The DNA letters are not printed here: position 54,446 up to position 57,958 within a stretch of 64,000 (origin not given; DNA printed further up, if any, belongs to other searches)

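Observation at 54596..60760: Autonomous 4-gene operon pairing an Rv3806c-type polyprenyl-phosphate phosphoribosyltransferase with a GtrB-type GT2, an O-acyltransferase and a 1070-aa HAD-like/polytopic/extracellular fusion protein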

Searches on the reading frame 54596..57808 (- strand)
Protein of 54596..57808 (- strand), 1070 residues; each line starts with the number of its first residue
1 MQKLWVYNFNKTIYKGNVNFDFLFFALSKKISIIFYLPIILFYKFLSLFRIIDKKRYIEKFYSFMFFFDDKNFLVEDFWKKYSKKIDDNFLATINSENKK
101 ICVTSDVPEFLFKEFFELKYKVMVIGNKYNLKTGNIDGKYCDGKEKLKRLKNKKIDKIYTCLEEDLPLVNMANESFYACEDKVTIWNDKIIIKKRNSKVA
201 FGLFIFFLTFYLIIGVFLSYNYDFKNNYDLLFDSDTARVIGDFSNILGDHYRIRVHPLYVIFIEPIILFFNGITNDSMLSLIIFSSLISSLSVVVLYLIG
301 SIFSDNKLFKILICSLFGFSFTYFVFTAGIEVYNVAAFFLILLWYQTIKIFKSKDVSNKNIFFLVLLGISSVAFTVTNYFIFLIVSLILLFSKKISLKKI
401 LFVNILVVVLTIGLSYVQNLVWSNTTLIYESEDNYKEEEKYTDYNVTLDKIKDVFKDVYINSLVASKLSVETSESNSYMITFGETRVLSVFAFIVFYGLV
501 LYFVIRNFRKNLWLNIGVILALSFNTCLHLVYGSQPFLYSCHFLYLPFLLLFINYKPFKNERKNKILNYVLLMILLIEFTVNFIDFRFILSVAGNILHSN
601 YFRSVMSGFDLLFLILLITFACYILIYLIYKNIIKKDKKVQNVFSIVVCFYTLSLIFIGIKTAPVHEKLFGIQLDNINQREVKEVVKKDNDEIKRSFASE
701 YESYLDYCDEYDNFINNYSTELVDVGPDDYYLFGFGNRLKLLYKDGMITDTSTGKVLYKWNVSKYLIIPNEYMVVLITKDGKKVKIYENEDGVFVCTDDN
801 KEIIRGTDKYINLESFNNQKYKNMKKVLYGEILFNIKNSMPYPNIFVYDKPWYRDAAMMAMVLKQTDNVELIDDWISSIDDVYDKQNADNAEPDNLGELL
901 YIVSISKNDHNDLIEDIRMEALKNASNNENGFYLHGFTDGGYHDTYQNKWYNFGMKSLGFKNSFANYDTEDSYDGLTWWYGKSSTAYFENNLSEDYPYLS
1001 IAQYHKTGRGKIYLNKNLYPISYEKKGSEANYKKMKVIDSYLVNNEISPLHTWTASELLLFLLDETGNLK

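Call 3: search_protein_families(library=pfam, proteins=[window:54596-57808:-], max_evalue=0.01)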
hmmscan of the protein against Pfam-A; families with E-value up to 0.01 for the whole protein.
window:54596-57808:- (1070 aa): 0 families

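Call 4: search_protein_families(library=ncbifam, proteins=[window:54596-57808:-], max_evalue=0.01)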
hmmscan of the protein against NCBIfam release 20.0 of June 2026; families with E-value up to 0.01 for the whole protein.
window:54596-57808:- (1070 aa): 2 families
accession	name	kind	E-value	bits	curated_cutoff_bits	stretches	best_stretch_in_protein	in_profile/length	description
TIGR01488.1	HAD-SF-IB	subfamily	0.00038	20.4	45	1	10-153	7-150/177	HAD-IB family phosphatase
TIGR01490.1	HAD-SF-IB-hyp1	subfamily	0.00057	20.2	98.3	1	6-175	3-193/202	HAD-IB family hydrolase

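Call 7: search_solved_structures(query=window:54596-57808:-, max_evalue=1, show_alignments=2)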
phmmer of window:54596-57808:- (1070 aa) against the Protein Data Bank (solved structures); distinct sequences matched with E-value up to 1: 0.

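Call 11: find_homologous_proteins(query=window:54596-57808:-, max_evalue=0.001)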
Query window:54596-57808:- (1070 aa): 30 proteins with E <= 0.001 among 8000 candidates.
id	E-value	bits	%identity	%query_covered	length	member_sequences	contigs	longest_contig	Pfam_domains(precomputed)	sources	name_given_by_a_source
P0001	0.0e+0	2366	100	100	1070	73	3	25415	-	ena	-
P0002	0.0e+0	1655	69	100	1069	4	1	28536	-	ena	-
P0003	0.0e+0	1309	57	100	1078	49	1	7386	PF12710.14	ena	-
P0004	0.0e+0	1297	57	100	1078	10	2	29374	PF12710.14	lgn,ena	-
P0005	0.0e+0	1295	57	100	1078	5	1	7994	PF12710.14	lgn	-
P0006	0.0e+0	1267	55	100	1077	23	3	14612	PF12710.14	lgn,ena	-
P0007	0.0e+0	1220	54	100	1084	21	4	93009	-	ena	-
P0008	2.5e-262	892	45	100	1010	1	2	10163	-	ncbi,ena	-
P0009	2.2e-227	776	42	99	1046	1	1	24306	PF12710.14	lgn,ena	-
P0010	4.9e-227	775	40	100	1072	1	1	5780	PF12710.14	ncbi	-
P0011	1.1e-207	711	54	63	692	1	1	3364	PF12710.14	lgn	-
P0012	9.5e-203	694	42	80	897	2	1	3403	-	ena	-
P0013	1.2e-202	694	43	81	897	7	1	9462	-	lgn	-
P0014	5.4e-196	672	41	81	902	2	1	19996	-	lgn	-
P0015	4.2e-195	669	42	81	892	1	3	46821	-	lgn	-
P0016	1.6e-192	660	41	82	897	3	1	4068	PF19558.5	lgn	-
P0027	1.5e-115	406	39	59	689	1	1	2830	PF12710.14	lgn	-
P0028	9.4e-114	400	37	59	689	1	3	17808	PF19558.5,PF12710.14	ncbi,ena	-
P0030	1.8e-81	293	38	30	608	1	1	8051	PF19558.5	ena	-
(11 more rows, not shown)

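Call 15: find_related_loci(query=A1, collection=genome_contigs, flank=10000)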
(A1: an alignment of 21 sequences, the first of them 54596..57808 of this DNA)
Query A1 (1070 aa) in genome_contigs; peptide patterns used: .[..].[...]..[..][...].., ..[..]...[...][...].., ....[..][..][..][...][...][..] (x = any residue, [..] = any of these).
106 stretches matched a pattern; 46 encode a relative of the query (tblastn E <= 1e-3); 45 distinct loci.
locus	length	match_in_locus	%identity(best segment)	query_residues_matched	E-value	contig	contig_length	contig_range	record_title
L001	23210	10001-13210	99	1-1070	0e+0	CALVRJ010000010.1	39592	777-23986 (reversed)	MAG: uncultured Bacilli bacterium isolate BRZ_HN__bin10 genome assembly, contig: BRZ_HN__NODE_752_length_39592_cov_8.784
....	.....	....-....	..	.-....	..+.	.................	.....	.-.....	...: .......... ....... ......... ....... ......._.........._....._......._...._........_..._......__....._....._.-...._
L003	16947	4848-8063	39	6-1069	0e+0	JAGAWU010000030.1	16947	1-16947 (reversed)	MAG: Bacilli bacterium isolate RGIG8845 Water_deer_Omasum-1__c120405, whole genome shotgun sequence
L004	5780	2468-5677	40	1-1069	0e+0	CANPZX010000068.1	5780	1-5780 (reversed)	MAG: uncultured Bacilli bacterium isolate Lapin-002__bin30 genome assembly, contig: Lapin-002__NODE_18498_length_5780_co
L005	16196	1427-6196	43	6-1069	0e+0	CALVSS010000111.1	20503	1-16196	MAG: uncultured Bacilli bacterium isolate BRZ_IM__bin73 genome assembly, contig: BRZ_IM__NODE_2655_length_20503_cov_4.52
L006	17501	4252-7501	42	6-1069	0e+0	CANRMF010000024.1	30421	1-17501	MAG: uncultured Lachnospiraceae bacterium isolate Lapin-030__bin97 genome assembly, contig: Lapin-030__NODE_2118_length_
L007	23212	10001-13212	41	6-1066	0e+0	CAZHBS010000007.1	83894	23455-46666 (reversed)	MAG TPA_asm: uncultured Muribaculaceae bacterium isolate SRP287540_co1_193 genome assembly, contig: NODE_194_length_8389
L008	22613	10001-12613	42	213-1070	4e-179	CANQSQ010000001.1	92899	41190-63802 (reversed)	MAG: uncultured Bacilli bacterium isolate Lapin-026__bin111 genome assembly, contig: Lapin-026__NODE_203_length_92899_co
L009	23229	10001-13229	43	6-1069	0e+0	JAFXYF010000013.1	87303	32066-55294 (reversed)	MAG: Bacilli bacterium isolate RGIG6854 Sheep_Rumen-4__c1315353, whole genome shotgun sequence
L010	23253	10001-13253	41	6-1070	9e-175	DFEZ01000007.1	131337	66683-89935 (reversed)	MAG TPA_asm: Bacillales bacterium UBA3789 UBA3789_contig_953, whole genome shotgun sequence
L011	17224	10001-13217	40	6-1057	2e-170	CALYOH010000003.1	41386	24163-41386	MAG: uncultured Bacillales bacterium isolate SRR13040389_bin.19_metaWRAP_v1.3_MAG genome assembly, contig: ERZ8969618.36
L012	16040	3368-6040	41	188-1070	8e-168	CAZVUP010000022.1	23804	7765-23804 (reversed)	MAG TPA_asm: uncultured Muribaculaceae bacterium isolate SRP278969_co2_176 genome assembly, contig: NODE_1872_length_238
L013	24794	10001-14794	41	6-1069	2e-165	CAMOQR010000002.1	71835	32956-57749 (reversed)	MAG: uncultured Bacillales bacterium isolate SRR873605_bin.116_metaWRAP_v1.3_MAG genome assembly, contig: NODE_332_lengt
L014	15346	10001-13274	37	6-1065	5e-159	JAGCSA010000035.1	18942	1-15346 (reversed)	MAG: Bacilli bacterium isolate RGIG10070 Yak_Rumen-1__c1371299, whole genome shotgun sequence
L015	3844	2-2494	39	250-1070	3e-159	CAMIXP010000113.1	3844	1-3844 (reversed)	MAG: uncultured Bacillales bacterium isolate SRR12081302_bin.69_metaWRAP_v1.3_MAG genome assembly, contig: ERZ12289775.5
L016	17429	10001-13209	40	2-1070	0e+0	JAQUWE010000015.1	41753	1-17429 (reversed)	MAG: Bacilli bacterium isolate STD2_183 NODE_3172_length_41753_cov_4.737496_Sandtown_D2, whole genome shotgun sequence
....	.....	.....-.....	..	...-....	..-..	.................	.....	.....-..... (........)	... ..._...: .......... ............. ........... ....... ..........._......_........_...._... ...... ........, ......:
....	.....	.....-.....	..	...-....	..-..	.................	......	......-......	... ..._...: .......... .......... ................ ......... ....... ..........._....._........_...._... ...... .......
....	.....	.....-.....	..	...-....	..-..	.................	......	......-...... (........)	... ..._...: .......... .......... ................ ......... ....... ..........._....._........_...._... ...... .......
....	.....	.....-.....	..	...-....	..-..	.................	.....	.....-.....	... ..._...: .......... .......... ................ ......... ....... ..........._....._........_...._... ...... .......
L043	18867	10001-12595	27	229-1062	7e-60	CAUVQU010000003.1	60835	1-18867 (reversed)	MAG TPA_asm: uncultured Candidatus Saccharibacteria bacterium isolate SRR23388460_bin.15_MetaWRAP_v1.3_MAG genome assemb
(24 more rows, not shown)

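Call 31: predict_structure(alignment_id=A1)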
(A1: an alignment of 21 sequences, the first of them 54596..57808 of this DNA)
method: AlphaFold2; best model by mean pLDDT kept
length: 1070 residues; sequences in the alignment: 21
mean_pLDDT: 86.4   pTM: 0.61
mean pLDDT of the five models: 86.4, 85.5, 83.8, 83.6, 83.0
residues with pLDDT >= 90: 483; 70-90: 519; 50-70: 54; < 50: 14
segments of 3 or more residues with pLDDT < 50: 677-689
pLDDT, mean of each block of 10 residues (from residue 1): 81 87 91 85 76 88 90 91 87 77 91 85 89 88 87 85 84 85 78 80 93 93 81 76 71 70 85 87 94 95 88 95 91 90 95 87 92 83 94 91 92 88 77 60 79 87 89 73 87 92 91 93 88 74 93 89 89 93 93 84 82 89 87 75 87 90 83 59 39 86 92 88 83 96 94 92 91 93 94 93 94 90 96 96 93 94 93 93 81 92 90 92 81 79 87 89 62 83 73 90 88 90 90 90 92 96 86
secondary structure, 60 per line:
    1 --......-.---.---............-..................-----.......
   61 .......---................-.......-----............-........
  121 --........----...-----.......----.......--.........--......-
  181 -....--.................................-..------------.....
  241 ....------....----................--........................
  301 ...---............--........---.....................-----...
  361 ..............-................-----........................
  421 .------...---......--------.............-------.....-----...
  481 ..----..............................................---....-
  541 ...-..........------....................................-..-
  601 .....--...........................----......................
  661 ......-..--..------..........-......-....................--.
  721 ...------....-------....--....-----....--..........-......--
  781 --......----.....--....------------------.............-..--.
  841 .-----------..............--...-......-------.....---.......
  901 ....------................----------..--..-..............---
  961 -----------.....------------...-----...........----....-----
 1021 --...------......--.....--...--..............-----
elements in order (helices of 4 or more, strands of 3 or more residues): E3-8 H18-29 H31-48 H54-67 H71-85 H88-94 E100-108 H113-120 E123-130 E135-137 H143-149 E154-160 H163-171 E174-179 E182-185 H188-220 H236-244 H251-254 H259-274 H277-303 H307-318 H321-328 H332-352 H358-374 H376-391 H397-421 H434-439 H448-460 E468-472 E478-482 H487-532 H536-539 H545-554 H561-596 H601-605 H608-634 H639-666 H680-689 H691-696 H698-717 E720-723 E730-733 E741-744 E747-750 E756-759 E762-768 E773-778 E783-788 E793-797 E800-803 H822-834 H853-866 H873-878 H886-889 H894-904 H911-926 H944-957 H972-976 H997-1007 E1012-1015 E1023-1025 H1032-1037 H1040-1044 E1047-1049 H1052-1065
